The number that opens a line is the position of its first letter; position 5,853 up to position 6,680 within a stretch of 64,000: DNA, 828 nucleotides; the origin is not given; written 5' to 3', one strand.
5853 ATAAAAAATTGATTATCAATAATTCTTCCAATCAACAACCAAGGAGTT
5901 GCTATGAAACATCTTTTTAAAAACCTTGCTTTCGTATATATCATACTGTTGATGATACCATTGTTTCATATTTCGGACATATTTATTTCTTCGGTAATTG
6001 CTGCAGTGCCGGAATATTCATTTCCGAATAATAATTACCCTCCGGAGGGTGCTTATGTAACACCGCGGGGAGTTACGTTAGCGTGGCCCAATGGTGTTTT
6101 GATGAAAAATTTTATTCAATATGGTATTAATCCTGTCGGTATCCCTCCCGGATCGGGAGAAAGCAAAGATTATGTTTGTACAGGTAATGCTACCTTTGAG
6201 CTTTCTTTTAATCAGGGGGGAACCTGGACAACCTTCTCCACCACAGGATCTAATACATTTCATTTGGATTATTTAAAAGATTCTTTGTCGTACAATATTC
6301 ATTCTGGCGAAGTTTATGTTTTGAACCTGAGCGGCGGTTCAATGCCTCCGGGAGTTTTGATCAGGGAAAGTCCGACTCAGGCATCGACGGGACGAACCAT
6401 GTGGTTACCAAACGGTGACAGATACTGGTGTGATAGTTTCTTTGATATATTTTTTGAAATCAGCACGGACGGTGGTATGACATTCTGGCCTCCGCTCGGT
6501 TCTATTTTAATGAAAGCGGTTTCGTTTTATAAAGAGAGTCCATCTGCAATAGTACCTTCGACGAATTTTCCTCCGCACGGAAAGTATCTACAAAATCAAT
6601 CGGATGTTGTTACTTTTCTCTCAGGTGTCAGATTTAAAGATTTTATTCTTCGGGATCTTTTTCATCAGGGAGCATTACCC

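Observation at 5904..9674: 1256-aa T9SS cargo built from five copies of an unrecognised ~170-aa module ('RESPT…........-S-DGG-TWS') plus a He_PIG Ig domain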

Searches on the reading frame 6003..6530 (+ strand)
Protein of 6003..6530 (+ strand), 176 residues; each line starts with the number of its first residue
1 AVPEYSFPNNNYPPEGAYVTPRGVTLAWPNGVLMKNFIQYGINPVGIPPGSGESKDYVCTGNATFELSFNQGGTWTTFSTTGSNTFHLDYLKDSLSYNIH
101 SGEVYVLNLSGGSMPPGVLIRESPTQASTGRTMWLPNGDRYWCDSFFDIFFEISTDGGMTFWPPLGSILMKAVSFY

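Call 8: search_solved_structures(query=A1, max_evalue=10, show_alignments=3)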
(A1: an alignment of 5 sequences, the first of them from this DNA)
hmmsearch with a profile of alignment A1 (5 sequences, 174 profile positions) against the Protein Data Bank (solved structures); distinct sequences matched with E-value up to 10: 36.
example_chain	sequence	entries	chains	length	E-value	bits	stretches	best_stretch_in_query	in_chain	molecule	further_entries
1eur_A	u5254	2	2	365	0.036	17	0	63-81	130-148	SIALIDASE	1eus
6myv_A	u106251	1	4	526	0.054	16.4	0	149-167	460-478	Sialidase26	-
6mrv_B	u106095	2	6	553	0.056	16.4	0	149-167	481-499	Sialidase26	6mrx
4j9t_A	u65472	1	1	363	0.14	15.1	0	63-81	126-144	designed unnatural amino acid dependent metalloprotein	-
7ubx_A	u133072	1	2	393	0.16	14.9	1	64-122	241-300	Toxin A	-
7qxo_A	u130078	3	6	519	0.29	14.1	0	149-168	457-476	BNR/Asp-box repeat protein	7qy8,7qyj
1kit_A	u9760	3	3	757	0.29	14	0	148-167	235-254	SIALIDASE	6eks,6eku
7qy9_A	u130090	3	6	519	0.3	14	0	149-168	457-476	BNR/Asp-box repeat protein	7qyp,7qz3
4q6k_A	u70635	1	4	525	0.31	13.9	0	149-167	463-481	BNR/Asp-box repeat protein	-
6x48_A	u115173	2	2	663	0.31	13.9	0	41-101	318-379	Sortilin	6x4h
1w0o_A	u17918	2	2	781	0.32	13.9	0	148-167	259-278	SIALIDASE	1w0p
1wcq_A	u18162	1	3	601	0.33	13.9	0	63-81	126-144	SIALIDASE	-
8t8r_A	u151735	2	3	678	0.34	13.8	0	41-101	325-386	Sortilin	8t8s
7lbu_A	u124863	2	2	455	0.43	13.5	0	62-78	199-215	Exo-alpha-sialidase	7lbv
9i0n_A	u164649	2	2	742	0.46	13.4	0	41-101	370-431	Sortilin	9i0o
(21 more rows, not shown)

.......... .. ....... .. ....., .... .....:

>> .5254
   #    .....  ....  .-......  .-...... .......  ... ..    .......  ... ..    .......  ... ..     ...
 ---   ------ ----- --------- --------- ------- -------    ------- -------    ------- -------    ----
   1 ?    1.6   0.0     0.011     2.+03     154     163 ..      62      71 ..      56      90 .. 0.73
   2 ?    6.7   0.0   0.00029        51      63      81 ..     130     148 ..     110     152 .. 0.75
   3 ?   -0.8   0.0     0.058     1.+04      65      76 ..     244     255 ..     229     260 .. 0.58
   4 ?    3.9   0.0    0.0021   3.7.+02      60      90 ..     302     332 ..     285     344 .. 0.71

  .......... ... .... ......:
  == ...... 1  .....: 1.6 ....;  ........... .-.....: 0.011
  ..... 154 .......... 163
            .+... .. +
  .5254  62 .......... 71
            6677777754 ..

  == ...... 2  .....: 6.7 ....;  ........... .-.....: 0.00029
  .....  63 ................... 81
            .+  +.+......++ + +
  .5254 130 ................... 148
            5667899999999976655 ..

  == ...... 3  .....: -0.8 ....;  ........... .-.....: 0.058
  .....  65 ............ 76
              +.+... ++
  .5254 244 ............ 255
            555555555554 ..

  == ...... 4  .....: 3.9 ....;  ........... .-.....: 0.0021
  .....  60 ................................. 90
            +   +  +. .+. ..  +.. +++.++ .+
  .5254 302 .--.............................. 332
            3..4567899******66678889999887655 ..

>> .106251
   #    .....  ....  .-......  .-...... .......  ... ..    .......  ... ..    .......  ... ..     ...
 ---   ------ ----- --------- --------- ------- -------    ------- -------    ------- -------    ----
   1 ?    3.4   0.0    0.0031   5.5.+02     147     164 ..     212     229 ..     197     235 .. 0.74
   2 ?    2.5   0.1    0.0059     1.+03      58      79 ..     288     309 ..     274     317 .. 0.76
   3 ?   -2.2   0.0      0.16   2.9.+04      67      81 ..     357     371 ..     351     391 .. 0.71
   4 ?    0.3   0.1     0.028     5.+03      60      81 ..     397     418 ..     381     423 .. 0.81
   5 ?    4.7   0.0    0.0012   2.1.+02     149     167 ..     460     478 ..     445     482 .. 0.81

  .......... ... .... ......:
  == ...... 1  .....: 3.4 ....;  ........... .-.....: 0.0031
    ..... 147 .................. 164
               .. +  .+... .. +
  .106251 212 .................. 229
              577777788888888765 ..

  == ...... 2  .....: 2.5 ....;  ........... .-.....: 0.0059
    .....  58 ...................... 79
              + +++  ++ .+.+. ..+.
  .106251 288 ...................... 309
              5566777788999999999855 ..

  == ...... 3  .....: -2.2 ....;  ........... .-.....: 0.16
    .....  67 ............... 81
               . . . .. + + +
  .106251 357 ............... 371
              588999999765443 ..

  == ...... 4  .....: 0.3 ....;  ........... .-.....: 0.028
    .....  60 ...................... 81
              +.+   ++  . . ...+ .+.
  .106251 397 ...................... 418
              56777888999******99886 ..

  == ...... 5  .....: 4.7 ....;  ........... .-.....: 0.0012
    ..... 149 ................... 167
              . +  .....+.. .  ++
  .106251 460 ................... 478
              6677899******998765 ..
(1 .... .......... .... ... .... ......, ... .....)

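Call 9: search_protein_families(library=pfam, alignment_id=A1, max_evalue=10)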
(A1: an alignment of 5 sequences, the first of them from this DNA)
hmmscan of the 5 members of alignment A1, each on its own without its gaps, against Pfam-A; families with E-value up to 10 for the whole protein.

A. member 1, seq(176 aa): 4 families
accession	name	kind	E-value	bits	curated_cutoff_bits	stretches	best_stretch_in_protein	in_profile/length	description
PF02012.26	BNR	-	0.00085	19.4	27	2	67-76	2-11/12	BNR/Asp-box repeat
PF24316.1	Tli3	-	0.02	15.6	27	1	127-161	59-96/129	T6SS Tli3 immunity protein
PF23972.1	DUF7298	-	0.11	12.6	27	1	61-140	76-155/167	Domain of unknown function (DUF7298)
PF11766.14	Candida_ALS_N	-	0.15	11.7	25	1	58-87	71-100/247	Agglutinin-like protein, N-terminal domain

B. families by the number of members that match (of 5 scanned): 7 families
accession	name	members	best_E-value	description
PF02012.26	BNR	5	0.00017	BNR/Asp-box repeat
PF21471.3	Reelin_subrepeat-B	2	0.0038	Reelin subrepeat B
PF24316.1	Tli3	1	0.02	T6SS Tli3 immunity protein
PF20943.3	DUF4785_3rd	1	0.086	Domain of unknown function (DUF4785) C-terminal domain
PF23972.1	DUF7298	1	0.11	Domain of unknown function (DUF7298)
PF11766.14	Candida_ALS_N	1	0.15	Agglutinin-like protein, N-terminal domain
PF12123.13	CBD_PlyG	1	0.19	PlyG Cell wall binding domain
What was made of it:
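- On Reelin subrepeat B (PF21471): Single units score at most E 0.0038 (call 9).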

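Call 11: find_homologous_proteins(query=A1, max_evalue=0.00001)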
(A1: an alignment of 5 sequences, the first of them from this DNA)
Query A1 (5 sequences) (176 aa, profile of the alignment): 957 proteins with E <= 0.00001 among 2587 candidates; the best 120 are listed.
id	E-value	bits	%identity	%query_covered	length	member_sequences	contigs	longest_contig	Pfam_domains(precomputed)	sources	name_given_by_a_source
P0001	4.2e-62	227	32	88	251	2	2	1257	-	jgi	jgi:hypothetical protein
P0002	1.9e-55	205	34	94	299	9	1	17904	PF02012.27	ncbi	-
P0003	2.4e-54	202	33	94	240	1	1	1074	PF21471.4,PF02012.27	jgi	jgi:hypothetical protein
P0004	1.1e-48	183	34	87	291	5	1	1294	PF02012.27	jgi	jgi:hypothetical protein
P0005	1.4e-47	180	29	93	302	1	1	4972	PF02012.27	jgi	jgi:hypothetical protein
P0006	1.1e-46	177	32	83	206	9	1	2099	-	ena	-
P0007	1.7e-46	176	31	89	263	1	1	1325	PF02012.27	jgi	jgi:hypothetical protein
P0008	3.9e-46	175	44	34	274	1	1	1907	PF02012.27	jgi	jgi:hypothetical protein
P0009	6.2e-46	174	34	86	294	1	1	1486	-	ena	-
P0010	3.1e-45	172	53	30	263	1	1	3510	PF02012.27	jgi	jgi:hypothetical protein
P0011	6.6e-45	171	36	53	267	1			-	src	-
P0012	1.9e-44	169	33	74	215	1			-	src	-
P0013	3.2e-43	165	33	86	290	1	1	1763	PF02012.27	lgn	-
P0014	9.4e-43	164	38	74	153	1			-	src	-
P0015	4.0e-42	162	45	38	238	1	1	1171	-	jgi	jgi:hypothetical protein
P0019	2.2e-40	156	38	88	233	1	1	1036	-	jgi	jgi:hypothetical protein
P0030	6.0e-37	145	37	90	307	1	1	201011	-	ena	-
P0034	2.2e-36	143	37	92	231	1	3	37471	PF07589.17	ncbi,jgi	ncbi:MAG: PEP-CTERM sorting domain-containing protein [Thermoguttaceae bacterium]|jgi:hypothetical p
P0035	2.2e-36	143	24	92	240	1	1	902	PF21471.4,PF02012.27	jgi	jgi:hypothetical protein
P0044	3.2e-35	139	28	85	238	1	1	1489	PF21471.4,PF02012.27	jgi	jgi:hypothetical protein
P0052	8.6e-34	135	36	66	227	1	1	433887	-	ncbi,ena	-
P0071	5.8e-32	129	33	90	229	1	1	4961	PF07589.17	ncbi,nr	ncbi:MAG: PEP-CTERM sorting domain-containing protein [Planctomycetota bacterium]|nr:PEP-CTERM sorti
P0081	2.3e-31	127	30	89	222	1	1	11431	-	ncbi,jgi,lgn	jgi:MYXO-CTERM domain-containing protein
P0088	4.4e-31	126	54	36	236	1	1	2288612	-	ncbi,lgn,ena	-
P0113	5.3e-30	122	48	36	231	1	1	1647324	-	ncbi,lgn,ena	-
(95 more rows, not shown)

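Call 17: search_protein_families(library=ncbifam, proteins=[P0034, P0071, P0081, P0019, P0052, P0088, P0113, P0030], max_evalue=0.1)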
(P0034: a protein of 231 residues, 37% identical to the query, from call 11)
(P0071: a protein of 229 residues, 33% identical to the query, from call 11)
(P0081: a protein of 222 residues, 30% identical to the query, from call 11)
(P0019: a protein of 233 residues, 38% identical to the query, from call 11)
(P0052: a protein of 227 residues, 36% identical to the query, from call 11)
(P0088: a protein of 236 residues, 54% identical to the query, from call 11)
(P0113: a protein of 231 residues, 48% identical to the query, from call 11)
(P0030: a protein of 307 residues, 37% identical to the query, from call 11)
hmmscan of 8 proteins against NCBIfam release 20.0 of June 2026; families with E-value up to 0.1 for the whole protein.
P0034 (231 aa): 6 families
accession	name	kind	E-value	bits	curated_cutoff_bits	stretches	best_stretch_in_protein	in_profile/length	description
NF033554.9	floc_PepA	equivalog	3e-06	27.2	80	1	117-225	154-259/261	flocculation-associated PEP-CTERM protein PepA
NF041538.1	PEP_EDSA_1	subfamily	6.5e-05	22.7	100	1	151-225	239-306/307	EDSAP-1 family PEP-CTERM protein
TIGR02595.1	PEP_CTERM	domain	0.00065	20.4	16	1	203-228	1-24/24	PEP-CTERM sorting domain-containing protein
NF038125.1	PEP_CTERM_THxN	subfamily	0.0021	17.7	85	1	203-225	223-245/246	THxN family PEP-CTERM protein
NF038129.1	PEP_NF038129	equivalog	0.0046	16.8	65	1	200-225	168-193/194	NF038129 family PEP-CTERM protein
NF041927.1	Xrt_dep_XDP1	equivalog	0.082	12.9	125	0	201-225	217-241/242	exosortase-dependent surface protein XDP1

P0071 (229 aa): 7 families
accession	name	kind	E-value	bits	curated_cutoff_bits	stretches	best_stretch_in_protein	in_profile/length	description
TIGR02595.1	PEP_CTERM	domain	0.00023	21.8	16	1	205-228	1-24/24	PEP-CTERM sorting domain-containing protein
NF041538.1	PEP_EDSA_1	subfamily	0.0075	16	100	1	76-227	164-307/307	EDSAP-1 family PEP-CTERM protein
NF038120.1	PEP_CTERM_QFxxD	subfamily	0.0078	16.1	80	1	205-227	193-214/215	NF038120 family PEP-CTERM protein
NF038129.1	PEP_NF038129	equivalog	0.013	15.3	65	1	199-227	167-194/194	NF038129 family PEP-CTERM protein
TIGR03901.2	MYXO-CTERM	domain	0.021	15.2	20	1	206-227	10-33/34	MYXO-CTERM sorting domain-containing protein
TIGR03382.1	GC_trans_RRR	domain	0.029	15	15.85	1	208-227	9-27/27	MYXO-CTERM sorting domain-containing protein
NF038125.1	PEP_CTERM_THxN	subfamily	0.038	13.6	85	1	205-227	223-244/246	THxN family PEP-CTERM protein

P0081 (222 aa): 1 family
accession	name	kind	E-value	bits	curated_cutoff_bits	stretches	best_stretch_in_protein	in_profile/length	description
TIGR03901.2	MYXO-CTERM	domain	0.0063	16.9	20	1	190-221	8-33/34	MYXO-CTERM sorting domain-containing protein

P0019 (233 aa): 0 families

P0052 (227 aa): 0 families

P0088 (236 aa): 5 families
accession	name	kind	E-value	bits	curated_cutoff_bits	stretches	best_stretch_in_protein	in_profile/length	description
NF053851.1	Bdello_MAT_N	subfamily_domain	0.0017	18.2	60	0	72-109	74-111/162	mosaic adhesive trimer family chimeric fiber protein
NF041690.1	Shig_StxA_2g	exception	0.006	16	736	1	81-165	105-186/317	Shiga toxin Stx2g subunit A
NF041688.1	Shig_StxA_2b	exception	0.0096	15.3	733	1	81-165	107-188/318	Shiga toxin Stx2b subunit A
NF041703.1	Shig_StxA_2_eilk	exception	0.011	15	736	1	80-165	106-188/319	Shiga toxin Stx2 subunit A, e/i/l/k subtype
NF041702.1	Shig_StxA_2_acd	exception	0.016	14.5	736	1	81-165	107-188/319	Shiga toxin Stx2 subunit A, a/c/d subtype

P0113 (231 aa): 4 families
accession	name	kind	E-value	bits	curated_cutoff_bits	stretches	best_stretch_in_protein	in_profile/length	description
NF033554.9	floc_PepA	equivalog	0.0064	16.3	80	1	132-227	165-260/261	flocculation-associated PEP-CTERM protein PepA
TIGR03901.2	MYXO-CTERM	domain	0.037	14.4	20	0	202-225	11-32/34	MYXO-CTERM sorting domain-containing protein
NF038125.1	PEP_CTERM_THxN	subfamily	0.055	13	85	1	204-227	223-246/246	THxN family PEP-CTERM protein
NF041538.1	PEP_EDSA_1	subfamily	0.087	12.5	100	0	205-226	285-306/307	EDSAP-1 family PEP-CTERM protein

P0030 (307 aa): 1 family
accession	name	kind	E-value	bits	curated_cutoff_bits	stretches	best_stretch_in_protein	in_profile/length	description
NF047446.1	barrel_OmpL47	domain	0.032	14.7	40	0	231-252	12-33/68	OmpL47-type beta-barrel domain-containing protein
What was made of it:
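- On Curated PEP-CTERM protein families (floc_PepA NF033554, EDSAP-1 NF041538): Both matches run into the PEP-CTERM tail (call 17).
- Closest known: 'Choice-of-anchor' style surface domains and PEP-CTERM proteins. Different: No curated choice-of-anchor or PEP-CTERM family model reaches its cut-off. floc_PepA scores 27 bits against a cut-off of 80, and EDSAP-1 scores 23 bits against 100 (call 17).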

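Call 18: search_protein_representatives(alignment_id=A1)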
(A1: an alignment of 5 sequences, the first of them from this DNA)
Query: 5 sequences, 174 profile positions. Proteins with E-value up to 0.001 (for the whole library): 2280; up to 1e-10: 1292; up to 1e-30: 253. The best 150 are listed.
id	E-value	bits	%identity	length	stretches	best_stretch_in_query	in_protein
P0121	0.0e+00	1388.4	-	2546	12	11-173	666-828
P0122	0.0e+00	1256.5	-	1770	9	7-167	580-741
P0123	0.0e+00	1211.9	-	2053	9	13-166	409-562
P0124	0.0e+00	1091.5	-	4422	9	3-165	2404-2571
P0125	0.0e+00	997.8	-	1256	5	2-173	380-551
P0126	4.0e-293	977.4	-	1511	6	6-173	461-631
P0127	3.0e-257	860.6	-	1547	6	9-172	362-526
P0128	2.4e-247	828.4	-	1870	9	25-172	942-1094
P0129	1.7e-245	822.4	-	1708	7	13-173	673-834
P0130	7.4e-237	794.2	-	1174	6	13-164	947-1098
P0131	7.9e-237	794.1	-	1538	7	7-172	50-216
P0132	7.2e-235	787.7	-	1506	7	13-166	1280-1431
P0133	6.4e-231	774.9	-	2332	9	12-166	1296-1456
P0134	9.4e-224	751.5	-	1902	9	8-165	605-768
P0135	1.6e-217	731.2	-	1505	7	10-170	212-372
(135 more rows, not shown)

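Call 40: find_related_loci(query=A1, collection=genome_contigs, flank=6000)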
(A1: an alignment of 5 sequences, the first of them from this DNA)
Query A1 (176 aa) in genome_contigs; peptide patterns used: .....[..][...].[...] (x = any residue, [..] = any of these).
246 stretches matched a pattern; 97 encode a relative of the query (tblastn E <= 1e-3); the best 80 are kept; 72 distinct loci.
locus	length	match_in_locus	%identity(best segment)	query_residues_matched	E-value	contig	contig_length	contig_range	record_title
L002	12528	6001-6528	78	1-176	2e-96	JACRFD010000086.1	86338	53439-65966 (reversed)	MAG: Ignavibacteriales bacterium isolate NC_groundwater_1716_Pr3_B-0.1um_38_18 SR-2_scaffold_141_3718774, whole genome s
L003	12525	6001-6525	63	1-175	1e-76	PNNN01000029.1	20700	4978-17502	MAG: Chlorobiaceae bacterium isolate SW.3.66 SW_1001502_20700, whole genome shotgun sequence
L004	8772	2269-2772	40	3-171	2e-36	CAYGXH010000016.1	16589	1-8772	MAG TPA_asm: uncultured Chlorobiaceae bacterium isolate ERP119294_co1_130 genome assembly, contig: NODE_4434_length_1658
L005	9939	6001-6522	37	2-174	6e-30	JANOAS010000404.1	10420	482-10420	MAG: bacterium isolate VAR_18_metabat_284 VAR_18_k141_278777, whole genome shotgun sequence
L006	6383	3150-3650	36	5-171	1e-26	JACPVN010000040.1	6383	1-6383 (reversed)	MAG: Ignavibacteriae bacterium isolate NC_groundwater_786_Ag_S2p5_43_5 JBCH_GD18_4_SO25_S179_scaffold_94134, whole genom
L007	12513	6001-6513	38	4-173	1e-26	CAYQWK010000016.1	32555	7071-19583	MAG TPA_asm: uncultured Bifidobacteriaceae bacterium isolate SRP257259_co1_135 genome assembly, contig: NODE_1444_length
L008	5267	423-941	34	2-171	5e-26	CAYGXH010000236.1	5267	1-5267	MAG TPA_asm: uncultured Chlorobiaceae bacterium isolate ERP119294_co1_130 genome assembly, contig: NODE_24975_length_526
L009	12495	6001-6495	35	2-165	2e-25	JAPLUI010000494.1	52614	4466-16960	MAG: Verrucomicrobia bacterium isolate LacPavin_0419_WC70L_MAG_62_22 LacPavin_0419_WC70L_scaffold_364331, whole genome s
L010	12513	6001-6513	35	2-171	2e-25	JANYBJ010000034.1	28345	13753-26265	MAG: bacterium isolate GL140_5_metabat_74_sub GL140_5_k141_3365387, whole genome shotgun sequence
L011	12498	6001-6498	35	2-163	2e-25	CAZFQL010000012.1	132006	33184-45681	MAG TPA_asm: uncultured Chlorobiaceae bacterium isolate SRP302447_co3_354 genome assembly, contig: NODE_354_length_13200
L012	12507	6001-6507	37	7-172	3e-25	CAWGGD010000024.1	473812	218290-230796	MAG: uncultured Verrucomicrobiae bacterium isolate MFD02979.bin.4.344 genome assembly, contig: contig_34944, whole genom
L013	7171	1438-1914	35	7-163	6e-25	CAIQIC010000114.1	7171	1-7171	MAG: uncultured Lentisphaerae bacterium isolate AlinenSedimentsCore2_bin-2051 genome assembly, contig: bin-2051:114/573,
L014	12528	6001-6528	36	3-171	7e-25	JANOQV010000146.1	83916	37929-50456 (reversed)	MAG: Pedosphaera sp. isolate VAR_4_metabat_254_sub VAR_4_k141_3783570, whole genome shotgun sequence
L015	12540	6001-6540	34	1-173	8e-25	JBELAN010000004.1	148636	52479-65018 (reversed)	MAG: Sedimentisphaerales bacterium isolate SPRUCE 94 SPRUCE_94_4, whole genome shotgun sequence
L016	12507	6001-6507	35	2-171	3e-24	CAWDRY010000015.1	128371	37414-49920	MAG: uncultured Gemmataceae bacterium isolate MFD04492.bin.2.10 genome assembly, contig: contig_2468, whole genome shotg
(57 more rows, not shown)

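Call 67: find_encoding_contigs(protein=P0088, flank=8000, max_places=2)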
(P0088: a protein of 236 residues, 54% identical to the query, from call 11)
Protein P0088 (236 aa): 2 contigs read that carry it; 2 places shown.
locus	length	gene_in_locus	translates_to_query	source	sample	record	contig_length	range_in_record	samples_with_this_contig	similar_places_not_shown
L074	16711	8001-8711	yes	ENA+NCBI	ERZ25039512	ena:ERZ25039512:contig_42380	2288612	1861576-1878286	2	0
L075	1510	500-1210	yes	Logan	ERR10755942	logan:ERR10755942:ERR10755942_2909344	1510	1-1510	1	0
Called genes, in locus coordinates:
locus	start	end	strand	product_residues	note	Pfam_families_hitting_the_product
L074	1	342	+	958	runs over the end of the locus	PF00675:Peptidase_M16, PF05193:Peptidase_M16_C, PF00675:Peptidase_M16, PF05193:Peptidase_M16_C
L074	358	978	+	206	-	PF04961:FTCD_C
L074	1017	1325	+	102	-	PF05685:Uma2 (weak)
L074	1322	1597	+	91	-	-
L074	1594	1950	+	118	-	-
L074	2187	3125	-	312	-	PF00480:ROK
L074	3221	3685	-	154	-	-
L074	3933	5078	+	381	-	PF13426:PAS_9 (faint), PF00989:PAS, PF13188:PAS_8 (weak)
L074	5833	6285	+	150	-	PF00072:Response_reg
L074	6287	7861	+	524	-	PF00072:Response_reg, PF00512:HisKA, PF02518:HATPase_c, PF00072:Response_reg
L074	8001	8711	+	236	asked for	-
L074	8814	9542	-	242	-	PF07724:AAA_2, PF00004:AAA (weak)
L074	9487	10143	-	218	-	PF00004:AAA (weak), PF07728:AAA_5 (weak)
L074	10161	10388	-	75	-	-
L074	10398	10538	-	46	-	-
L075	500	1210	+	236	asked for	-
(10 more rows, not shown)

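Call 68: find_encoding_contigs(protein=P0034, flank=8000, max_places=2)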
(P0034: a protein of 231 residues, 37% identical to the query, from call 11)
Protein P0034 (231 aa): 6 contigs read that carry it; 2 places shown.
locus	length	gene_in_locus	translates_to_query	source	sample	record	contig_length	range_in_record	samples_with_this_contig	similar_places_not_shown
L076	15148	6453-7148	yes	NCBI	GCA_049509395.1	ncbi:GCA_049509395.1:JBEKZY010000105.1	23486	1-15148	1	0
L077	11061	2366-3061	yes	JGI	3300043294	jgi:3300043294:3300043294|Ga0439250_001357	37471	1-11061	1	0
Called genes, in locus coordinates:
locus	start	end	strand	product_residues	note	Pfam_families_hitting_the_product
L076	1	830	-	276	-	?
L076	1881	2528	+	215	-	-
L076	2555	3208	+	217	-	-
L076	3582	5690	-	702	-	PF07591:PT-HINT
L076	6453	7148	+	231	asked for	PF07589:PEP_exosort_dom (weak)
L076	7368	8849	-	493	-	PF04041:Glyco_hydro_130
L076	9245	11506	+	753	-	PF13439:Glyco_transf_4, PF00534:Glycos_transf_1, PF13692:Glyco_trans_1_4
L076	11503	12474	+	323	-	PF04041:Glyco_hydro_130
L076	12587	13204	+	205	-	PF13671:AAA_33, PF06414:Zeta_toxin (weak)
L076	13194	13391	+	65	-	-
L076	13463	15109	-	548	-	-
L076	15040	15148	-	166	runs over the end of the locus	-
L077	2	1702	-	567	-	?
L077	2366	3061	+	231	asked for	PF07589:PEP_exosort_dom (weak)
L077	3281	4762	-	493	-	PF04041:Glyco_hydro_130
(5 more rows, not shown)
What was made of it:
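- Tried and rejected: Single-module homologues sit in unrelated neighbourhoods (calls 67, 68).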
